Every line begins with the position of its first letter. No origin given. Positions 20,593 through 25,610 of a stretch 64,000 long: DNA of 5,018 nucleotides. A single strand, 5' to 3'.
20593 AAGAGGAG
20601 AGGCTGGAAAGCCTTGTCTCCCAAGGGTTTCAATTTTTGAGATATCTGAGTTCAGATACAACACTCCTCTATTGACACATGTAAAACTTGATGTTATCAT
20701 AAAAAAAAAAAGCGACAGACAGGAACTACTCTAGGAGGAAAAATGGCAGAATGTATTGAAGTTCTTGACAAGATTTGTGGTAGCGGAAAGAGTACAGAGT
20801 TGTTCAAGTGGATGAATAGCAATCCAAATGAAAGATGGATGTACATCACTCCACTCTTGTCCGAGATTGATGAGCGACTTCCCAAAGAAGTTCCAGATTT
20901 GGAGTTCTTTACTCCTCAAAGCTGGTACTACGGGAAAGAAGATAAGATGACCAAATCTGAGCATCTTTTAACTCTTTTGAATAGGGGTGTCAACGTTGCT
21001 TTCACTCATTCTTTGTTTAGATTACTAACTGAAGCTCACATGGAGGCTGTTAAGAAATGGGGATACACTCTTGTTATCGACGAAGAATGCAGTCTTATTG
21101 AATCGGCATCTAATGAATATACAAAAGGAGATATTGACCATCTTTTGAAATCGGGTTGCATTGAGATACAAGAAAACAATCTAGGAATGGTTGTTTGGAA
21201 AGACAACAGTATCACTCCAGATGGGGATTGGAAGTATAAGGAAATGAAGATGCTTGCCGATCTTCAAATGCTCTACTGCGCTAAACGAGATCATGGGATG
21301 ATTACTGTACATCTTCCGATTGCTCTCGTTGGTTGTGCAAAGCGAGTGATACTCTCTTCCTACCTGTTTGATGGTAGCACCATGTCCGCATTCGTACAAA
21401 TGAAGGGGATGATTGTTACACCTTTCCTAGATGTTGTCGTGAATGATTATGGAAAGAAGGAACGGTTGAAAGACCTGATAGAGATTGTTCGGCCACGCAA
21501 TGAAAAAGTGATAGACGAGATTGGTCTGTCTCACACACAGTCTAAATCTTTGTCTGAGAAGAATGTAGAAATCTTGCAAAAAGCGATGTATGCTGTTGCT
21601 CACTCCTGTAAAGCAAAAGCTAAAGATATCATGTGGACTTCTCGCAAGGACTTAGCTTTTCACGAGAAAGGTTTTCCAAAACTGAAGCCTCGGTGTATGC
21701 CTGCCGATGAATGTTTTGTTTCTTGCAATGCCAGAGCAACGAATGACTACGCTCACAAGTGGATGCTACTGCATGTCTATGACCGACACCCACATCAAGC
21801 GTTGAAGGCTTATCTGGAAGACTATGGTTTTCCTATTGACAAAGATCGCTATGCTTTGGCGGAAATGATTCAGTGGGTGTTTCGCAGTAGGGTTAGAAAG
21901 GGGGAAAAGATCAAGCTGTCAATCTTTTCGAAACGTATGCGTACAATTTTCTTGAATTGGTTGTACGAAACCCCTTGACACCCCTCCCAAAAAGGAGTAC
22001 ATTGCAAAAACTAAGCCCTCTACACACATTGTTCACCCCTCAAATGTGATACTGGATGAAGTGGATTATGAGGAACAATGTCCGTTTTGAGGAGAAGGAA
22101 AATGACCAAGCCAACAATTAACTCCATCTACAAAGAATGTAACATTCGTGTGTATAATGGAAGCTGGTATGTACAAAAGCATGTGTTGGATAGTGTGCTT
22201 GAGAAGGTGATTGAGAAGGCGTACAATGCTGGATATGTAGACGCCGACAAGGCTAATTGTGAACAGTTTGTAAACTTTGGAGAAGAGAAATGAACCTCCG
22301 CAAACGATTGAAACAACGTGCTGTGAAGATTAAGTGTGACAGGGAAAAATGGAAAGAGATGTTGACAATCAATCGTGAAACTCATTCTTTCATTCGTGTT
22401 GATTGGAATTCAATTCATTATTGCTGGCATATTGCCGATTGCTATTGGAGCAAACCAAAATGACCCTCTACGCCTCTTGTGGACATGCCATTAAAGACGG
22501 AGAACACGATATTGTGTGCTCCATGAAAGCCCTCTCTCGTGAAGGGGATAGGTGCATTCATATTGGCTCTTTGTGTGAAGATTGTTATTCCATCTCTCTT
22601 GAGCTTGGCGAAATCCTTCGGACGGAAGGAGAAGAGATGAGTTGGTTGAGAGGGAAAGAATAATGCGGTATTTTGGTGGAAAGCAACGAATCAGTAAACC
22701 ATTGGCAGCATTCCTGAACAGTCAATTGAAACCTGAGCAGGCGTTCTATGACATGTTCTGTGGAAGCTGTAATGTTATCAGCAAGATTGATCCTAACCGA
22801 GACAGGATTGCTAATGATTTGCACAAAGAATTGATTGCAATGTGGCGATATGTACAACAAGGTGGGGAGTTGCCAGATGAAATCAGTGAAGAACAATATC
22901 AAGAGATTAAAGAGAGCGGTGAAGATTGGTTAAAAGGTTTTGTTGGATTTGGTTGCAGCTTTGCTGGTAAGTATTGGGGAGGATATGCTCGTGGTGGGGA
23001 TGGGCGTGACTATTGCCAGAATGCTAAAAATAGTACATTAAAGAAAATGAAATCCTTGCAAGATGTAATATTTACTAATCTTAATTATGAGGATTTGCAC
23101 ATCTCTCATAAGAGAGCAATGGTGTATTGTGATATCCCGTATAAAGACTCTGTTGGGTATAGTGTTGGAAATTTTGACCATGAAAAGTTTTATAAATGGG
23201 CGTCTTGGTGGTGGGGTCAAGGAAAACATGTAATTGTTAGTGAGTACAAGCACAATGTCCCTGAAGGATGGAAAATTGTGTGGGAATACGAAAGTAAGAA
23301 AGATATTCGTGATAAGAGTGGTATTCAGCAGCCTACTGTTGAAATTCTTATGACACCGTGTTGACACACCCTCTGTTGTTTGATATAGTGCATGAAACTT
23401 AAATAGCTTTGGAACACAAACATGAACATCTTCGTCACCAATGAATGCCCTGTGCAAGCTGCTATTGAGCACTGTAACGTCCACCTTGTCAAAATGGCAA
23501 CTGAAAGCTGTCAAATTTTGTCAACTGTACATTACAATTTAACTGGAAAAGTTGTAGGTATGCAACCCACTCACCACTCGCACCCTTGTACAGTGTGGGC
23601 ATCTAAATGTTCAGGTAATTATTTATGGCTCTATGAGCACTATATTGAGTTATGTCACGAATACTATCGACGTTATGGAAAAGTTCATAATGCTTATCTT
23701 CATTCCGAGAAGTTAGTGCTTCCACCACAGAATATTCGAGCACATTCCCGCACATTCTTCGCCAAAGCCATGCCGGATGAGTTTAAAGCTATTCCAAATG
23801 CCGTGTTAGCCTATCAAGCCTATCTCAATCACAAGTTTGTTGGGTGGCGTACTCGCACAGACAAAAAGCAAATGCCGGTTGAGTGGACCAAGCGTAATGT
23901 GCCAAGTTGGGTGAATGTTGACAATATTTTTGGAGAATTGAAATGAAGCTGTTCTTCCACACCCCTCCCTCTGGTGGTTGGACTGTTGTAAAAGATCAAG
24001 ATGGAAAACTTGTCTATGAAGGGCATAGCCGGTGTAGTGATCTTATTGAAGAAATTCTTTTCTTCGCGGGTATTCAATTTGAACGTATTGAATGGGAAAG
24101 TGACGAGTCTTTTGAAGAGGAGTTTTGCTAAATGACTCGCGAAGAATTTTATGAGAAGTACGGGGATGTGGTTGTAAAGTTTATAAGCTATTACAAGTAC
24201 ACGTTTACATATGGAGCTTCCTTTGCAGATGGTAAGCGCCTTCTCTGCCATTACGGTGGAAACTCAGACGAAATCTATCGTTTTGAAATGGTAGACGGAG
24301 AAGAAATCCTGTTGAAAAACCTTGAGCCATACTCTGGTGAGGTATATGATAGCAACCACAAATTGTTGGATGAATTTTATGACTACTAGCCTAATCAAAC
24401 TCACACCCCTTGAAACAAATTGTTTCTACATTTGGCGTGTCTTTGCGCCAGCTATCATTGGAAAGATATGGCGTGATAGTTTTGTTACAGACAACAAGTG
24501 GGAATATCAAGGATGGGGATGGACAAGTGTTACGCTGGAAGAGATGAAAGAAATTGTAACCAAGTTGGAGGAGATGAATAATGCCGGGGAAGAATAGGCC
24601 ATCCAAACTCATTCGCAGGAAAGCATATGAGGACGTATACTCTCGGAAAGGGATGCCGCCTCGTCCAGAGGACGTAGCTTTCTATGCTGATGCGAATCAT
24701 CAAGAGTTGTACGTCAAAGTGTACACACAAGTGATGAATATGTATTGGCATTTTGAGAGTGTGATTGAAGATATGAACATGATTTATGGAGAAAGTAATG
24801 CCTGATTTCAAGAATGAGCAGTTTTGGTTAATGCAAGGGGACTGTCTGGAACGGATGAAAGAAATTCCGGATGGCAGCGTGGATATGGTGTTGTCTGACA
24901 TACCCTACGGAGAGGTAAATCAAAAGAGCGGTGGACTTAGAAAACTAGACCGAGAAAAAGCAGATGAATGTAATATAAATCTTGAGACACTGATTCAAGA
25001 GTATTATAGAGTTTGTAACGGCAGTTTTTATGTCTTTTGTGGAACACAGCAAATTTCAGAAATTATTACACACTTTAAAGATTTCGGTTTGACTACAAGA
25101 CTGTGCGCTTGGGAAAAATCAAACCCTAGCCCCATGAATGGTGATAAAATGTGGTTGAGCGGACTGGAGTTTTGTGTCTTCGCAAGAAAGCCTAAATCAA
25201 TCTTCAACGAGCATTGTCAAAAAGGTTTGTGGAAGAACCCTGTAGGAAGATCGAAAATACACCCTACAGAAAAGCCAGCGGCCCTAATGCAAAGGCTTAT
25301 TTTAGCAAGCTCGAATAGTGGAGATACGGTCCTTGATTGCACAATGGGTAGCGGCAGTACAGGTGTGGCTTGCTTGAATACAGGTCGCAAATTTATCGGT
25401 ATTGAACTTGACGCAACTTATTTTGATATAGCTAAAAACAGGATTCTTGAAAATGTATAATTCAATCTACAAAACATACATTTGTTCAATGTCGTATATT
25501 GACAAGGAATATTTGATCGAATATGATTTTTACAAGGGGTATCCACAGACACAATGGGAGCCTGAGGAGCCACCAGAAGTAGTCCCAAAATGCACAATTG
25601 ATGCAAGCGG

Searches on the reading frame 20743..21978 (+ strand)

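Call 14: search_protein_families(library=phrogs, proteins=[window:20743-21978:+])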
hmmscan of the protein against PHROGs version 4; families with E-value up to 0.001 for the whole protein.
window:20743-21978:+ (411 aa): 1 family
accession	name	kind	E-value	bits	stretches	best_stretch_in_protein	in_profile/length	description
phrog_2467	-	unknown function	4.2e-52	178.7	1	2-408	7-422/502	-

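Call 15: search_protein_families(library=pfam, proteins=[window:20743-21978:+])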
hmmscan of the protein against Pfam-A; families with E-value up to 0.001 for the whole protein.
window:20743-21978:+ (411 aa): 0 families

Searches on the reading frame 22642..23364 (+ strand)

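Call 15: search_protein_families(library=pfam, proteins=[window:22642-23364:+])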
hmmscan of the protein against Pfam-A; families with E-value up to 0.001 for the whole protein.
window:22642-23364:+ (240 aa): 1 family
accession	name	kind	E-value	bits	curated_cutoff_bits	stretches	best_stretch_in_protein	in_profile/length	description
PF02086.21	MethyltransfD12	-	1.2e-10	42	22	1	10-84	1-76/253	D12 class N6 adenine-specific DNA methyltransferase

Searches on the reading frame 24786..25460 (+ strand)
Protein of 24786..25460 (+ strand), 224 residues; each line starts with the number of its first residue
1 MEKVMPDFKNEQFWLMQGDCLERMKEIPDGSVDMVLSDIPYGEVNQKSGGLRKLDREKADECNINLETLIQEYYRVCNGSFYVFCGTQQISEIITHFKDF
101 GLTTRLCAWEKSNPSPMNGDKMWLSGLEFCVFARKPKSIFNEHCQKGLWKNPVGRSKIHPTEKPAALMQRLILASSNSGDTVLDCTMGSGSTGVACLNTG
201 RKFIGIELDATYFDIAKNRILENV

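Call 15: search_protein_families(library=pfam, proteins=[window:24786-25460:+])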
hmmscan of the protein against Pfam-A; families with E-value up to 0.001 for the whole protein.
window:24786-25460:+ (224 aa): 1 family
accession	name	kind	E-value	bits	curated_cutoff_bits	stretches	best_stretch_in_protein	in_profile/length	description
PF01555.25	N6_N4_Mtase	-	8.1e-30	104.9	26.7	1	32-217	1-220/221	DNA methylase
